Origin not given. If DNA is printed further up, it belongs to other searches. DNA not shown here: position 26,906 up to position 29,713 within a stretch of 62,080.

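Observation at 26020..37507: CheY-less chemosensory operon that runs into a secreted HEAT/pseudo-receiver protein and a sensor-less sigma-54 activator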

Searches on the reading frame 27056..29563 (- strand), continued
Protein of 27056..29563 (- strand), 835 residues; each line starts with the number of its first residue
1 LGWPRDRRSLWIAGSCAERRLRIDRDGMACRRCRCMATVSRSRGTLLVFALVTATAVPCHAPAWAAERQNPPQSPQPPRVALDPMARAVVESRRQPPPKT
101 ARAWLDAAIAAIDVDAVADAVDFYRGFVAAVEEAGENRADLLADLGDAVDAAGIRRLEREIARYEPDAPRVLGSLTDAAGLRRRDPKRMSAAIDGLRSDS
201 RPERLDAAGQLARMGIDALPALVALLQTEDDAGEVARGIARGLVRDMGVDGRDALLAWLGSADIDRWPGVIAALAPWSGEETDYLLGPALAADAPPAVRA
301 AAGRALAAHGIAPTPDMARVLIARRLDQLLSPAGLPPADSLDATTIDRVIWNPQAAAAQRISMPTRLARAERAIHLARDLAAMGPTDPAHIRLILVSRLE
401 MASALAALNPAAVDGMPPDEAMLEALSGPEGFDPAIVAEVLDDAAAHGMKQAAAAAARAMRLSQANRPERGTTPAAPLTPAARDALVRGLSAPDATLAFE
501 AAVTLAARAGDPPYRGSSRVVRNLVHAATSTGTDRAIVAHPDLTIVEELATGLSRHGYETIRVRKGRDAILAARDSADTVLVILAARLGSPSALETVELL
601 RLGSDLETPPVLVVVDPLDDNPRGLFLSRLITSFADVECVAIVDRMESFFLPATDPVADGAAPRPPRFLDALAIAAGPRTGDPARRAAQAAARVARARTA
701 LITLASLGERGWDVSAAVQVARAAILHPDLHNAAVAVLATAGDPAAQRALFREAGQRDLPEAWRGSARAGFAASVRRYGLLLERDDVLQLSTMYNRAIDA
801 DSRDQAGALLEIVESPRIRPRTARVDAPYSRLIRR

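Call 31: fold_search(model_id=the predicted structure, library=pdb)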
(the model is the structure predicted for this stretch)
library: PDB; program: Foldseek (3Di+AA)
matches with E <= 10: 1308; with E <= 0.001: 2
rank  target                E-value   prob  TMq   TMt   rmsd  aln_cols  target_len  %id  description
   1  5o9z_v                6.4e-04  1.00  0.18  0.18  25.5       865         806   11  Cryo-EM structure of a pre-catalytic human spliceosome primed for activation (B complex) (released 2017-08-16)
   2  7zb5_H                9.4e-04  0.99  0.17  0.11  22.4       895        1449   14  Mot1(1-1836):TBP:DNA - post-hydrolysis complex dimer (released 2023-04-05)
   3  4rv1_A                1.0e-03  1.00  0.21  0.34  14.7       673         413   14  Crystal Structure of Engineered Protein. Northeast Structural Genomics Consortium (NESG) Target OR497. (released 2014-12-10)
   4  5ife_C                1.0e-03  0.98  0.13  0.13  24.5       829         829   11  Crystal structure of the human SF3b core complex (released 2016-10-26)
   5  7zke_E                1.4e-03  0.99  0.16  0.10  22.3       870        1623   13  Mot1:TBP:DNA - pre-hydrolysis state (released 2023-04-26)
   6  9hfl_A                1.5e-03  0.97  0.15  0.13  25.0       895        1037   10  Cryo-EM structure of the human snRNA export complex comprising CBC-PHAX-CRM1-RanGTP and capped-RNA (released 2025-07-16)
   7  3nc0_D                1.8e-03  0.98  0.16  0.14  24.5       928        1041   10  Crystal structure of the HIV-1 Rev NES-CRM1-RanGTP nuclear export complex (crystal II) (released 2010-10-27)
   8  8qo9_B1               1.8e-03  1.00  0.20  0.19  22.4       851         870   11  Cryo-EM structure of a human spliceosomal B complex protomer (released 2024-01-24)
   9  7zb5_E                2.0e-03  0.98  0.17  0.11  23.1       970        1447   14  Mot1(1-1836):TBP:DNA - post-hydrolysis complex dimer (released 2023-04-05)
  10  9m1j_D                2.0e-03  0.91  0.13  0.10  30.4      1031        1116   13  Cryo-EM structure of the TBC-DE-Arl2-beta-tubulin complex (released 2025-10-22)
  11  8y14                  2.4e-03  1.00  0.22  0.29  17.8       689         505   11  Beta-catenin Crystal Structure (released 2024-03-13)
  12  5j3v_A                2.4e-03  0.99  0.17  0.16  20.0       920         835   10  Crystal structure of human Karyopherin-beta2 bound to the histone H3 tail (released 2016-09-21)
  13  2z5o_A                2.8e-03  0.99  0.18  0.17  19.7       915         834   11  Complex of Transportin 1 with JKTBP NLS (released 2007-10-23)
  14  3oux_A                3.6e-03  1.00  0.18  0.25  20.2       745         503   10  Structure of beta-catenin with phosphorylated Lef-1 (released 2010-11-24)
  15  2z5j                  3.9e-03  0.97  0.16  0.16  21.8       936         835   12  Free Transportin 1 (released 2007-10-23)
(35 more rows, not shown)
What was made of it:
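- Tried and rejected: Full-length Foldseek against PDB (call 31).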

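Call 46: search_protein_families(library=pfam, proteins=[L016:183-1355:+, L016:1622-2101:+, L016:2254-3015:+, L016:3159-4928:-, L016:5114-7216:-], max_evalue=0.001)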
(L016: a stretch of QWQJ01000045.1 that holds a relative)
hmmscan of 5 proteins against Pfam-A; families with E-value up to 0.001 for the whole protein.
L016:183-1355:+ (390 aa): 2 families
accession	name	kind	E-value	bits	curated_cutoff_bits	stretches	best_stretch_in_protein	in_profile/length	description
PF01339.22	CheB_methylest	-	1.6e-63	214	24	1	200-378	1-174/174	CheB methylesterase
PF00072.30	Response_reg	-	9.7e-22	77.7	30.2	1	11-115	1-102/111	Response regulator receiver domain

L016:1622-2101:+ (159 aa): 0 families

L016:2254-3015:+ (253 aa): 0 families

L016:3159-4928:- (589 aa): 1 family
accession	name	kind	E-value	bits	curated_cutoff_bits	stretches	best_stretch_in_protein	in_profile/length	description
PF03422.21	CBM_6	-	1.3e-05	25.9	28.9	1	484-586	20-124/125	Carbohydrate binding module (family 6)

L016:5114-7216:- (700 aa): 3 families
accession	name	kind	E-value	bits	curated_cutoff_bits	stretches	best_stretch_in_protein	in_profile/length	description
PF13307.12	Helicase_C_2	-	1.1e-42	146.5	25.3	1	518-682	1-169/170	Helicase C-terminal domain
PF00270.35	DEAD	-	4.6e-09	36.7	26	0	35-115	12-62/167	DEAD/DEAH box helicase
PF06733.21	DEAD_2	-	7.9e-07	29.3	21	1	211-280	102-170/172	DEAD_2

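Call 62: search_protein_representatives(alignment_id=A1)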
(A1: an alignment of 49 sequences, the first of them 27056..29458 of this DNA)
Query: 49 sequences, 810 profile positions. Proteins with E-value up to 0.001 (for the whole library): 2254; up to 1e-10: 1317; up to 1e-30: 436. The best 150 are listed.
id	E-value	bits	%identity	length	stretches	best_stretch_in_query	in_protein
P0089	0.0e+00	1233.5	-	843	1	5-810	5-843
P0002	0.0e+00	1126.7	-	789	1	12-810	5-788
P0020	0.0e+00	1105.6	-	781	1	10-809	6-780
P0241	0.0e+00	1048.4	-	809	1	19-810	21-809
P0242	0.0e+00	1013.1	-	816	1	12-810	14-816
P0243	2.1e-292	988.6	-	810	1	13-810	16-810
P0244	1.6e-277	939.3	-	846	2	388-809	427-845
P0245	8.2e-267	903.9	-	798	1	10-810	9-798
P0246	3.4e-246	835.7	-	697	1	16-696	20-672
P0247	1.1e-244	830.8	-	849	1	28-789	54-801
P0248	3.6e-239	812.5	-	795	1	25-807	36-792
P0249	1.5e-196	671.5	-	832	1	13-804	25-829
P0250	3.1e-186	637.4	-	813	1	17-785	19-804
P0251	8.7e-170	583.0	-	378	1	426-810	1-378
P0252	8.6e-169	579.7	-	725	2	25-579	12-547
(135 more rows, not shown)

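Call 67: find_related_loci(query=A5, collection=metagenome_contigs, flank=6000)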
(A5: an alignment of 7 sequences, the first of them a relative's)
Query A5 (747 aa) in metagenome_contigs; peptide patterns used: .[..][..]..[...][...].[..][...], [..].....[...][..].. (x = any residue, [..] = any of these).
600 stretches matched a pattern (row limit reached: there are more); 138 encode a relative of the query (tblastn E <= 1e-3); the best 80 are kept; 80 distinct loci.
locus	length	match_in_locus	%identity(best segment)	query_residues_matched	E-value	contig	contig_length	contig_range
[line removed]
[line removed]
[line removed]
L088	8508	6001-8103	50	37-736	0e+0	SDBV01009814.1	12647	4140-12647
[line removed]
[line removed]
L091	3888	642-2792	48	7-724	0e+0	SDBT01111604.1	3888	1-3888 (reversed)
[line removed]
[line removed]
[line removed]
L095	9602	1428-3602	48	4-724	0e+0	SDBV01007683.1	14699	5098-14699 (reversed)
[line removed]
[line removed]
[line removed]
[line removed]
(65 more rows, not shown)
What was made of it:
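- Tried and rejected: It was repeated with 7 closer sequences (call 67).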

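Call 69: find_homologous_proteins(query=L003:8629-9738:-, max_evalue=1e-40)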
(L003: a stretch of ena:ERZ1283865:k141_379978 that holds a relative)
Query L003:8629-9738:- (369 aa): 7878 proteins with E <= 1e-40 among 8000 candidates; the best 120 are listed.
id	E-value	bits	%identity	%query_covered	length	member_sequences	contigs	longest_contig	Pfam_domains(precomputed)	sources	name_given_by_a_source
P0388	1.7e-230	782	99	100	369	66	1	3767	PF00211.26,PF00072.31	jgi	jgi:adenylate cyclase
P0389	7.7e-209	711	90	99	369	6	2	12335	PF00211.26,PF00072.31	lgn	-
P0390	1.2e-195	668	85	97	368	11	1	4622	PF00211.26,PF00072.31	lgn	-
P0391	4.9e-195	666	85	99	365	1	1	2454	PF00211.26,PF00072.31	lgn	-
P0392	3.8e-192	656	85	98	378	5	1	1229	PF00211.26,PF00072.31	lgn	-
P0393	2.3e-167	575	74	98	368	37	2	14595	PF00211.26,PF00072.31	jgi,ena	jgi:class 3 adenylate cyclase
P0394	1.4e-165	569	73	98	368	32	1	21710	PF00211.26,PF00072.31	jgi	jgi:adenylate cyclase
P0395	3.6e-165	567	73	98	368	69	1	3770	PF07701.21,PF00211.26,PF00072.31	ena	-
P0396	5.4e-165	567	73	98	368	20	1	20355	PF00211.26,PF00072.31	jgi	jgi:adenylate cyclase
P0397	7.6e-165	566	76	96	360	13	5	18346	PF00211.26,PF00072.31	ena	-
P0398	2.4e-164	565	73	98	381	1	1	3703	PF00211.26,PF00072.31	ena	-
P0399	4.2e-164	564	73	97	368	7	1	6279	PF00211.26,PF00072.31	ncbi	ncbi:MAG: adenylate/guanylate cyclase domain-containing protein [Planctomycetia bacterium]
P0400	1.1e-163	562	72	98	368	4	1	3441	PF00211.26,PF00072.31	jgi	jgi:class 3 adenylate cyclase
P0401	2.8e-163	561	73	98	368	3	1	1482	PF00211.26,PF00072.31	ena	-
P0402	7.6e-163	560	75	97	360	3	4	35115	PF00211.26,PF00072.31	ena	-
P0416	3.8e-160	551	73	96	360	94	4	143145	PF00211.26,PF00072.31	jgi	jgi:adenylate cyclase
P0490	6.5e-153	527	69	98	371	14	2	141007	PF00211.26,PF00072.31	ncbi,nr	ncbi:MAG: response regulator [Planctomycetia bacterium]|nr:response regulator [Planctomycetia bacter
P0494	1.8e-152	526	69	95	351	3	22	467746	PF00211.26,PF00072.31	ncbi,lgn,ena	-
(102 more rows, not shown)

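Call 70: find_encoding_contigs(protein=P0416, flank=10000, max_places=1)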
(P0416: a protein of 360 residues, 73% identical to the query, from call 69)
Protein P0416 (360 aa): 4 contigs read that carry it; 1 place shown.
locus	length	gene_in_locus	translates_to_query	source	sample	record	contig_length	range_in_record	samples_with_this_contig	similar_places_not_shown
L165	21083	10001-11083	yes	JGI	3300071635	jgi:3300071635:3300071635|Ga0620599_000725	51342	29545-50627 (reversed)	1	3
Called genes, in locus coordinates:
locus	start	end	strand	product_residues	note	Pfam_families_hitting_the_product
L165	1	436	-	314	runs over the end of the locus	PF02749:QRPTase_N, PF01729:QRPTase_C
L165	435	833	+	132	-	PF14520:HHH_5 (faint), PF12836:HHH_3, PF00633:HHH (faint), PF03934:T2SSK (weak)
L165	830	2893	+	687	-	PF00270:DEAD (faint), PF04851:ResIII, PF17757:UvrB_inter, PF27431:UvrB_3rd, PF00271:Helicase_C, PF12344:UvrB, PF02151:UVR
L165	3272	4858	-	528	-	PF01293:PEPCK_ATP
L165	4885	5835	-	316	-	PF08379:Bact_transglu_N, PF01841:Transglut_core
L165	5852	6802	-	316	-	PF04168:Alpha-E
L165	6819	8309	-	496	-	PF04174:CP_ATPgrasp_1, PF14403:CP_ATPgrasp_2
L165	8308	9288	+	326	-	PF00227:Proteasome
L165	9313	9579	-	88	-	-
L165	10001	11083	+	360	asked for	PF00072:Response_reg, PF00211:Guanylate_cyc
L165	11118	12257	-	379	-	PF01544:CorA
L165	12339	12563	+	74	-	-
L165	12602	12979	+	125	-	-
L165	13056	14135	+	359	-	PF00119:ATP-synt_A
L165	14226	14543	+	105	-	PF00137:ATP-synt_C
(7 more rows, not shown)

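Call 71: find_encoding_contigs(protein=P0494, flank=10000, max_places=1)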
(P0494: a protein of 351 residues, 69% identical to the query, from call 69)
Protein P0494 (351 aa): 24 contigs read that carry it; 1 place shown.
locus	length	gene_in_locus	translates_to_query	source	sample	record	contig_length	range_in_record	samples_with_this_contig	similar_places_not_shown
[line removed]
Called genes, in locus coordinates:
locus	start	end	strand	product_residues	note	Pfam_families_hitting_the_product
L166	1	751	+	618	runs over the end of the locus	PF00009:GTP_EFTU, PF01926:MMR_HSR1 (weak), PF22042:EF-G_D2, PF03144:GTP_EFTU_D2, PF00679:EFG_C, PF21018:BipA_C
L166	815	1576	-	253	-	PF00753:Lactamase_B (faint), PF23023:Anti-Pycsar_Apyc1 (faint), PF12706:Lactamase_B_2, PF02112:PDEase_II (weak)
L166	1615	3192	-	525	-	PF00924:MS_channel_2nd, PF21082:MS_channel_3rd (weak), PF00027:cNMP_binding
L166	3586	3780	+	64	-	PF01165:Ribosomal_S21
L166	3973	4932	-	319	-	PF02749:QRPTase_N, PF01729:QRPTase_C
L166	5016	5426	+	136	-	PF14716:HHH_8 (faint), PF12836:HHH_3, PF00633:HHH (weak), PF14520:HHH_5 (weak)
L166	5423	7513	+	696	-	PF00270:DEAD (faint), PF04851:ResIII, PF17757:UvrB_inter, PF27431:UvrB_3rd, PF00271:Helicase_C, PF12344:UvrB, PF02151:UVR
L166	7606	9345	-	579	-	PF16697:Yop-YscD_cpl, PF00498:FHA, PF13185:GAF_2, PF01590:GAF, PF07228:SpoIIE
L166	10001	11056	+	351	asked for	PF00072:Response_reg, PF00211:Guanylate_cyc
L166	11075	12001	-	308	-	PF01544:CorA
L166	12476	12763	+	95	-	-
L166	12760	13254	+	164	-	-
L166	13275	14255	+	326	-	PF00119:ATP-synt_A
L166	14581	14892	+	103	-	PF00137:ATP-synt_C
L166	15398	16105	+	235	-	PF00430:ATP-synt_B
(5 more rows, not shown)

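Call 72: find_encoding_contigs(protein=P0490, flank=10000, max_places=1)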
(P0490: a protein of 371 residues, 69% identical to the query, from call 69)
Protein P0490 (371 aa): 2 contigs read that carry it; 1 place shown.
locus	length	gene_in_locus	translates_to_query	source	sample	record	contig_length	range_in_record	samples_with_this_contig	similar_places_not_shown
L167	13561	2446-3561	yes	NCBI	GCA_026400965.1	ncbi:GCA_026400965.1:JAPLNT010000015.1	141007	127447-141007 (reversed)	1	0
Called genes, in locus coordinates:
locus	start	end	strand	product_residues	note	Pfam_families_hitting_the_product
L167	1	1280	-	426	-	PF13356:Arm-DNA-bind_3, PF00589:Phage_integrase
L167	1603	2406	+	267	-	PF03781:FGE-sulfatase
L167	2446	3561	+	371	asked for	PF00072:Response_reg, PF00211:Guanylate_cyc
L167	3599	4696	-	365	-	PF01544:CorA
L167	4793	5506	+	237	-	-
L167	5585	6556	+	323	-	PF00119:ATP-synt_A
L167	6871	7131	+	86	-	PF00137:ATP-synt_C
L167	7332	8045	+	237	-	PF00430:ATP-synt_B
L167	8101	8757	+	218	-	PF00213:OSCP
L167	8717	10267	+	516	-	PF02874:ATP-synt_ab_N, PF00006:ATP-synt_ab, PF00306:ATP-synt_ab_C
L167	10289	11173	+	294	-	PF00231:ATP-synt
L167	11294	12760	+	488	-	PF02874:ATP-synt_ab_N, PF00006:ATP-synt_ab, PF22919:ATP-synt_VA_C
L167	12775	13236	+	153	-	PF02823:ATP-synt_DE_N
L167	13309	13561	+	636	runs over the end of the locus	PF00884:Sulfatase, PF01663:Phosphodiest (faint), PF16347:SGSH_C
